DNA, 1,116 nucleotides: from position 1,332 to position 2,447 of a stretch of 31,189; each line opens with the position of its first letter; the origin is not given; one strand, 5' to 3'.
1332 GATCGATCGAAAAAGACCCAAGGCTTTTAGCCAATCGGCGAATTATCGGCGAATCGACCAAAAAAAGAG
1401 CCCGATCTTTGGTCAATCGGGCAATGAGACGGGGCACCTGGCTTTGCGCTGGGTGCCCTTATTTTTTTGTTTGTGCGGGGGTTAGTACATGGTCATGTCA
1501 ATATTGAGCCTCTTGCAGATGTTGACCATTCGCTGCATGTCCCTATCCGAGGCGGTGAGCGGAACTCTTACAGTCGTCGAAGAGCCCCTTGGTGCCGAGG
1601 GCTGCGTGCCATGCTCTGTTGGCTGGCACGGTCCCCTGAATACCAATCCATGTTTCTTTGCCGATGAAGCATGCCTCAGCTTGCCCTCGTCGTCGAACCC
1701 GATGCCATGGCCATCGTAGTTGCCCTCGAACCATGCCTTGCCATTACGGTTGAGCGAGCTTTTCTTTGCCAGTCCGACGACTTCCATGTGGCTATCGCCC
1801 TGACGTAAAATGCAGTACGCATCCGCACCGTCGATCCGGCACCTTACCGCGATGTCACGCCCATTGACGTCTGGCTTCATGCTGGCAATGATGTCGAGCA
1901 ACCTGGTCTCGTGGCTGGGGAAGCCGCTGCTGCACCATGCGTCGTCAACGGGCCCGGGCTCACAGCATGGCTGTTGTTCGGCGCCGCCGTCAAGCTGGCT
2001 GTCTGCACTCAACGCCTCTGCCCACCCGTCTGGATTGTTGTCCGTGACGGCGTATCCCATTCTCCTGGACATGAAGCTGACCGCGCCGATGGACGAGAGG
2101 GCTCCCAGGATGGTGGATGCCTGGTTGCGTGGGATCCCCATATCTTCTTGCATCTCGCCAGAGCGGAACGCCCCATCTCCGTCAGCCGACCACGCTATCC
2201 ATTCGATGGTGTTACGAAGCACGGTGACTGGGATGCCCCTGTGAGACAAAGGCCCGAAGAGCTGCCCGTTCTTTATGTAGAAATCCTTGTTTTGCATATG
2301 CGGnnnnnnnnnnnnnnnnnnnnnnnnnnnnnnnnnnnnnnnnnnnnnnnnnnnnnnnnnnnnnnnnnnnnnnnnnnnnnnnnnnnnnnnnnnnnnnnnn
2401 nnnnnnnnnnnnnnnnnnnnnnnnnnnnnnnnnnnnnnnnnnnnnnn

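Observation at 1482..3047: Lower-GC cargo operon (84-aa protein, XRE regulator, 271-aa unknown protein) where an integrase is expected; no integrase anywhere in the genome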

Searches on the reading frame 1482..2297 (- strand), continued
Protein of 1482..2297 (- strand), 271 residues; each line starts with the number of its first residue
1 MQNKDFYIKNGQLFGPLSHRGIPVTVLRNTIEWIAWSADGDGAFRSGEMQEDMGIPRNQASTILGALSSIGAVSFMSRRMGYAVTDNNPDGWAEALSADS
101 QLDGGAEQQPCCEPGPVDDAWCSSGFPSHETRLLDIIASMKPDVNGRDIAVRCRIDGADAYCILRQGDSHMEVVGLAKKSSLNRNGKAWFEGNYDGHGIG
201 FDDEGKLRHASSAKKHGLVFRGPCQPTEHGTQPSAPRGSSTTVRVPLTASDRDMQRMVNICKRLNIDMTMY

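Call 75: search_protein_families(library=pfam, alignment_id=A2, max_evalue=5)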
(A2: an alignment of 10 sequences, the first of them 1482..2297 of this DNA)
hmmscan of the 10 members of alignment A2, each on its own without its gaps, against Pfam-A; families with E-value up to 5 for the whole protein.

A. member 1, window:1482-2297:- (271 aa): 0 families

B. families by the number of members that match (of 10 scanned): 3 families
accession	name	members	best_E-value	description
PF01978.25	TrmB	4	0.11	Sugar-specific transcriptional regulator TrmB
PF12802.13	MarR_2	1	0.032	MarR family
PF09339.16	HTH_IclR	1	0.049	IclR helix-turn-helix domain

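Call 76: search_protein_families(library=ncbifam, proteins=[window:1482-2297:-, P0004, P0009], max_evalue=0.1)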
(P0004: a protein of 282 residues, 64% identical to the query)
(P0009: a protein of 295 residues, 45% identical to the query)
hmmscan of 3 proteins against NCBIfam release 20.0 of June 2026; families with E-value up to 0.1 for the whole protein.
window:1482-2297:- (271 aa): 0 families

P0004 (282 aa): 2 families
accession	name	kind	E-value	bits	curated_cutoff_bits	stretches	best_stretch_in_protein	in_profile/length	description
NF007342.0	PRK09834.1-4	equivalog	0.011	14.7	251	1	54-93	33-72/263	DNA-binding transcriptional regulator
NF008273.0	PRK11050.1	equivalog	0.091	12.4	153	0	34-82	38-86/156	manganese-binding transcriptional regulator MntR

P0009 (295 aa): 0 families

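Call 88: search_protein_families(library=phrogs, proteins=[L001:15374-16918:-, L001:16967-17965:-, L001:17976-19661:-, L001:14665-15387:-, L001:12744-13385:-, L001:10989-11525:-, L001:8458-9210:-, L001:9309-9638:-, L002:17964-19874:-, L002:19875-20582:-], max_evalue=0.001)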
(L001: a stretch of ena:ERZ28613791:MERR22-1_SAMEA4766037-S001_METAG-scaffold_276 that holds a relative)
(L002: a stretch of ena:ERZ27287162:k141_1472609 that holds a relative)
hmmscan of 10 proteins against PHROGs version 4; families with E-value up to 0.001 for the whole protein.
L001:15374-16918:- (514 aa): 0 families

L001:16967-17965:- (332 aa): 0 families

L001:17976-19661:- (561 aa): 13 families
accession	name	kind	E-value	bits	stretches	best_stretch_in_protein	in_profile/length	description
phrog_1794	-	lysis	7.8e-21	75.8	1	386-542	44-178/336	amidase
phrog_1493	-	lysis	2.3e-14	54.4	1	394-543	30-150/394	endolysin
phrog_3088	-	lysis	5.4e-14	53.5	1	395-538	21-135/248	amidase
phrog_9611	-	lysis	7.2e-14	53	1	388-543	13-147/246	endolysin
phrog_9589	-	lysis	4.7e-11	44.1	1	58-160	29-127/281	endolysin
phrog_833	-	lysis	8.8e-11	43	1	386-528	18-130/294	endolysin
phrog_21357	-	lysis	1.2e-09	38.9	1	52-168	18-137/225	endolysin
phrog_670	-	lysis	5.1e-09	36.5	1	388-521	103-208/596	endolysin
phrog_2338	-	lysis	1e-08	36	1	389-541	19-143/346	endolysin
phrog_822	-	lysis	3.9e-06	27.8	1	391-539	17-140/215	amidase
phrog_700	-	lysis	2.7e-05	24.7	1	396-452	207-261/491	endolysin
phrog_19265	-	unknown function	0.00039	21.2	0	396-454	22-78/293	-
phrog_1259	-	tail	0.00051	18.8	1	68-184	1026-1134/1179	baseplate hub subunit and tail lysozyme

L001:14665-15387:- (240 aa): 0 families

L001:12744-13385:- (213 aa): 0 families

L001:10989-11525:- (178 aa): 0 families

L001:8458-9210:- (250 aa): 1 family
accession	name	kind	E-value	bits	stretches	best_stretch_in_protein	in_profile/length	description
phrog_6186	-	unknown function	6.5e-08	33.8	1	121-241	68-193/220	-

L001:9309-9638:- (109 aa): 0 families

L002:17964-19874:- (636 aa): 2 families
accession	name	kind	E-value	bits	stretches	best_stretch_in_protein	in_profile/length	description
phrog_2666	-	head and packaging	2.1e-07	31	0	483-594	412-502/555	terminase large subunit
phrog_7035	-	unknown function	3e-06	26.8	0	460-563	448-559/969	-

L002:19875-20582:- (235 aa): 0 families

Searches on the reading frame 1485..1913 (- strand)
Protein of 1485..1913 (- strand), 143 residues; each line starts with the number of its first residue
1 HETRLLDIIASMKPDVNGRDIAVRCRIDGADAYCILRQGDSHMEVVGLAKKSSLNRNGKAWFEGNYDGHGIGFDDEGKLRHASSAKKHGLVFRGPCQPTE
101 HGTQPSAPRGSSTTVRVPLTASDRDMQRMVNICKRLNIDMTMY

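Call 91: search_solved_structures(query=window:1485-1913:-, max_evalue=10)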
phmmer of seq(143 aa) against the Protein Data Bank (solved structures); distinct sequences matched with E-value up to 10: 1.
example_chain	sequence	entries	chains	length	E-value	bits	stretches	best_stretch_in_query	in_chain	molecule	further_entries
4df0_A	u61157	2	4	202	0.79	13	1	80-122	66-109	Orotidine 5'-phosphate decarboxylase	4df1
